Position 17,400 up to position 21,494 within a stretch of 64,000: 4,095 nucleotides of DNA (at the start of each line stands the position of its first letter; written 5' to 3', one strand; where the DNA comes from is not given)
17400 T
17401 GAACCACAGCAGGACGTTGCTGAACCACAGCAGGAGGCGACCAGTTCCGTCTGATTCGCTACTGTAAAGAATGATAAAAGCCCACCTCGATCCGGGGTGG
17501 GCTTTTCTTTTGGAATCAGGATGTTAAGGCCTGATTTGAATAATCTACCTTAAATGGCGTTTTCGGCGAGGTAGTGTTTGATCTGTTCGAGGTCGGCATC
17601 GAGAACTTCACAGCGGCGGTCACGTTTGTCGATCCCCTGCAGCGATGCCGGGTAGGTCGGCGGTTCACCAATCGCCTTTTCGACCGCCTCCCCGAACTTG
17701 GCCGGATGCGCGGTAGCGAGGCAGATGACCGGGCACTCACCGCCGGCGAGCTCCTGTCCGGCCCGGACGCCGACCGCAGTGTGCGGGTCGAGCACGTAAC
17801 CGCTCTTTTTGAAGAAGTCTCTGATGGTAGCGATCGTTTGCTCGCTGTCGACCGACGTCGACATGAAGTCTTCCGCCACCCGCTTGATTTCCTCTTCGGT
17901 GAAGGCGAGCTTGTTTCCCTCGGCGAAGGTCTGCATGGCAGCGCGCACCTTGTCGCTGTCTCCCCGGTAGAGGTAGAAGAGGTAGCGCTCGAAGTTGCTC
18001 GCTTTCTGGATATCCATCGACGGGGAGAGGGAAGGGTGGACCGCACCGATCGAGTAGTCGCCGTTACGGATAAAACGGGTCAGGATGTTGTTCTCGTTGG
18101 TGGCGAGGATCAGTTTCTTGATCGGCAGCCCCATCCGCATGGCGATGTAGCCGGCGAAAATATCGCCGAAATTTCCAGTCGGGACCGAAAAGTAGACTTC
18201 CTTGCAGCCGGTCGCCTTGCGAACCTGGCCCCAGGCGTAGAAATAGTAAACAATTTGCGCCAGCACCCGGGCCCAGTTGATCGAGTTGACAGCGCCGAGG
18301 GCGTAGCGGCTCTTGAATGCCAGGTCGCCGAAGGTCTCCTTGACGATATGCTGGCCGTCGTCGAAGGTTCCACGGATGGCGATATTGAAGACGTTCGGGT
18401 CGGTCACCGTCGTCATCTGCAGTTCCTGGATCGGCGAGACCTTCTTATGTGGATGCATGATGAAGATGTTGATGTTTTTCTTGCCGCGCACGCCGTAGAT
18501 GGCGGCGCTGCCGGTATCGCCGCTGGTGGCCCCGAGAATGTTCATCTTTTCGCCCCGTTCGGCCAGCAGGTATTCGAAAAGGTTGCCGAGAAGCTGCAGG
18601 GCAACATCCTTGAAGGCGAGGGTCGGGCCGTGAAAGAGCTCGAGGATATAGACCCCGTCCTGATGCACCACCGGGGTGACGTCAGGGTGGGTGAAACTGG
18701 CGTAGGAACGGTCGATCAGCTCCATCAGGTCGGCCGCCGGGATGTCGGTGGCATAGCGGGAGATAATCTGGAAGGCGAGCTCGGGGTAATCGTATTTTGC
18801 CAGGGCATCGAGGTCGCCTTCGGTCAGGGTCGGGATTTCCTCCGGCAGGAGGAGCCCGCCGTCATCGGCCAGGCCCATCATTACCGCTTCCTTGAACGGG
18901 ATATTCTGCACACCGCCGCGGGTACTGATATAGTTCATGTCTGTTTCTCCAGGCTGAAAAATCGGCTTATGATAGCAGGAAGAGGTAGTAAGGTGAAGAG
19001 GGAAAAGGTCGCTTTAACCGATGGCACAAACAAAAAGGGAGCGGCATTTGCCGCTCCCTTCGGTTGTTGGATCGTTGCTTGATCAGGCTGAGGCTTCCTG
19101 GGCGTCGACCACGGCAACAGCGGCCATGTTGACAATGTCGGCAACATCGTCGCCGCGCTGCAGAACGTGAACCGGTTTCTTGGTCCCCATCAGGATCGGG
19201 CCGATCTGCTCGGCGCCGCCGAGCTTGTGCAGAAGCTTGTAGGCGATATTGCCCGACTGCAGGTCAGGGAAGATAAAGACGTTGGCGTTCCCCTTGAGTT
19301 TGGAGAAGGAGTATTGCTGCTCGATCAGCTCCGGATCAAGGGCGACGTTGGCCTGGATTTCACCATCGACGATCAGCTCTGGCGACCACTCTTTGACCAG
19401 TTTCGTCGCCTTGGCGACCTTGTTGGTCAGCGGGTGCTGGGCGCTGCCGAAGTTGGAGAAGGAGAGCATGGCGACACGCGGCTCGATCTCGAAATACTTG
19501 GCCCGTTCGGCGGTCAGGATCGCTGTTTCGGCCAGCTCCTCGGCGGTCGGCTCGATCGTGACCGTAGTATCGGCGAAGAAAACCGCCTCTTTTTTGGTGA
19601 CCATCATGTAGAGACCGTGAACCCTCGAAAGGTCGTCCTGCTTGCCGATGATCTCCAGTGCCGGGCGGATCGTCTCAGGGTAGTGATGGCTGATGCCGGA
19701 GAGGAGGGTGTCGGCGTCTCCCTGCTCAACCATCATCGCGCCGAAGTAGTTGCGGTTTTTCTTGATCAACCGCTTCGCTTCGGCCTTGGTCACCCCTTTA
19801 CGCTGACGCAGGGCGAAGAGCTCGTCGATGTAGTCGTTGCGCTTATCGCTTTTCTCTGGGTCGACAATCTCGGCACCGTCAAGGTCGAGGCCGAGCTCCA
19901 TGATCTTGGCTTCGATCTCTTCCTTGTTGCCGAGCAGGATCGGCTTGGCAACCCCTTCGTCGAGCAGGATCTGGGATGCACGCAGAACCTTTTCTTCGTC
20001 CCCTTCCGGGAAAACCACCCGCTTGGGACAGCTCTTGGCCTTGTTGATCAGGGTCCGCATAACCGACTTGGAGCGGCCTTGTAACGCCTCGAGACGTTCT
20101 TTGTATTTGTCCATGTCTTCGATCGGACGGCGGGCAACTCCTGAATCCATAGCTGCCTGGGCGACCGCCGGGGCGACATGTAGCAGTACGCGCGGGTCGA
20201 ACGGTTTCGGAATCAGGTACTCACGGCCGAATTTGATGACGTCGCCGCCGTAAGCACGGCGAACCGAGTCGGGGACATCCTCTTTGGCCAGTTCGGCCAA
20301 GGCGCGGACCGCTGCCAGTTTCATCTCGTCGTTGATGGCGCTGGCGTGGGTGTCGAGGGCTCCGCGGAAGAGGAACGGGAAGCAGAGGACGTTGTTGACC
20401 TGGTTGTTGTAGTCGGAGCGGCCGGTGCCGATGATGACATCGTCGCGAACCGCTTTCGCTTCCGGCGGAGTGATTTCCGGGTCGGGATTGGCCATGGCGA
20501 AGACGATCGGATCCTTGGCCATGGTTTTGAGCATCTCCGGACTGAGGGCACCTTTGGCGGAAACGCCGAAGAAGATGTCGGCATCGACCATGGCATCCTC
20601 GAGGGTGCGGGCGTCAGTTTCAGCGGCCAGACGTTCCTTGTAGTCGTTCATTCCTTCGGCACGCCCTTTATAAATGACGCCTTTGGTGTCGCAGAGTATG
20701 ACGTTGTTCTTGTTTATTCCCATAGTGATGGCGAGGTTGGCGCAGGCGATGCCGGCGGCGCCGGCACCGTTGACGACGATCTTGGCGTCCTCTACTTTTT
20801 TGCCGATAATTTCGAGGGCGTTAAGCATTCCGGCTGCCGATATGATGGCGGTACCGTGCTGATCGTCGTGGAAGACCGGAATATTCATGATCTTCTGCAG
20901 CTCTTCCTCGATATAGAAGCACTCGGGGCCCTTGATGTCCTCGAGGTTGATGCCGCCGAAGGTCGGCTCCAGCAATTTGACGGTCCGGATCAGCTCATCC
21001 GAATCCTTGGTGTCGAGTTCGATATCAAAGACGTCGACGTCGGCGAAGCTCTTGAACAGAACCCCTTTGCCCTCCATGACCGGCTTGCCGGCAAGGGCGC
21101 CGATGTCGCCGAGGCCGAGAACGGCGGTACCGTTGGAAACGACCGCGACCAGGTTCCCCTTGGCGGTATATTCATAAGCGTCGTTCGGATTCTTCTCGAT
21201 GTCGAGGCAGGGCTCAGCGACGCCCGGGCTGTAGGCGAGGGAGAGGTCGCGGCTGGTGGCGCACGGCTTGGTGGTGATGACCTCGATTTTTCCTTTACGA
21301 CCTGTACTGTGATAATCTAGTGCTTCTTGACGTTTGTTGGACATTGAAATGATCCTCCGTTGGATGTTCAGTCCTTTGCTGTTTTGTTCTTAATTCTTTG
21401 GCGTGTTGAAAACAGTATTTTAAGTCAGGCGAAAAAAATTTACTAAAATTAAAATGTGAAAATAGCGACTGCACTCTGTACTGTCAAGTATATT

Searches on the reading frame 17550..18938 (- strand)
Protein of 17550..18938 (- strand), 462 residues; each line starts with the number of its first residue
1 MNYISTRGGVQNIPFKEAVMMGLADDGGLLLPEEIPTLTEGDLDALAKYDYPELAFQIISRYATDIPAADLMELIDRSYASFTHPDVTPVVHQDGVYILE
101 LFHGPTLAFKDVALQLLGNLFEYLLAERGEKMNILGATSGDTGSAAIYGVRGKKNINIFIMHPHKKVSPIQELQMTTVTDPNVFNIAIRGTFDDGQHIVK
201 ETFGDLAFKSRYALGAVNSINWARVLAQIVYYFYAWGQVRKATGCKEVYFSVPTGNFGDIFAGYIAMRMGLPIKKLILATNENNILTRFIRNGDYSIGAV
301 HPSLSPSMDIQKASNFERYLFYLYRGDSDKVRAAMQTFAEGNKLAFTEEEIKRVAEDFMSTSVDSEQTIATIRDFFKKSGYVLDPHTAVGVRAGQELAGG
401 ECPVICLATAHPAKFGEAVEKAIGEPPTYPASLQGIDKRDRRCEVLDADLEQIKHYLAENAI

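Call 24: search_protein_families(library=pfam, proteins=[window:17550-18938:-], max_evalue=0.00001)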
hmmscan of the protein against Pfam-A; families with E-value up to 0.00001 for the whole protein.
window:17550-18938:- (462 aa): 3 families
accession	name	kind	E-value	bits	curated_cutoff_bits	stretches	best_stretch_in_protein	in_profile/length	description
PF14821.11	Thr_synth_N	-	4.6e-27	94.4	25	1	2-79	1-79/79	Threonine synthase N terminus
PF00291.31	PALP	-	6e-19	68.9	35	1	96-395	24-281/295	Pyridoxal-phosphate dependent enzyme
PF24857.1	THR4_C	-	8.1e-13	48.8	27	1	387-456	1-82/85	Threonine synthase, C-terminal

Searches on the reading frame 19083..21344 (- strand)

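Call 24: search_protein_families(library=pfam, proteins=[window:19083-21344:-], max_evalue=0.00001)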
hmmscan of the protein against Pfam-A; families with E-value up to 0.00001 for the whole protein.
window:19083-21344:- (753 aa): 3 families
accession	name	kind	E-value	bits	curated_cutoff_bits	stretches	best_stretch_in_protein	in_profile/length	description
PF01515.24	PTA_PTB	-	1.7e-114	382.9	24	1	428-745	2-319/319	Phosphate acetyl/butaryl transferase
PF00390.24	malic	-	6.1e-31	108.1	23.1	1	18-149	2-181/182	Malic enzyme, N-terminal domain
PF03949.21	Malic_M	-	6.3e-22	78.5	23.5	1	164-358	3-230/258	Malic enzyme, NAD binding domain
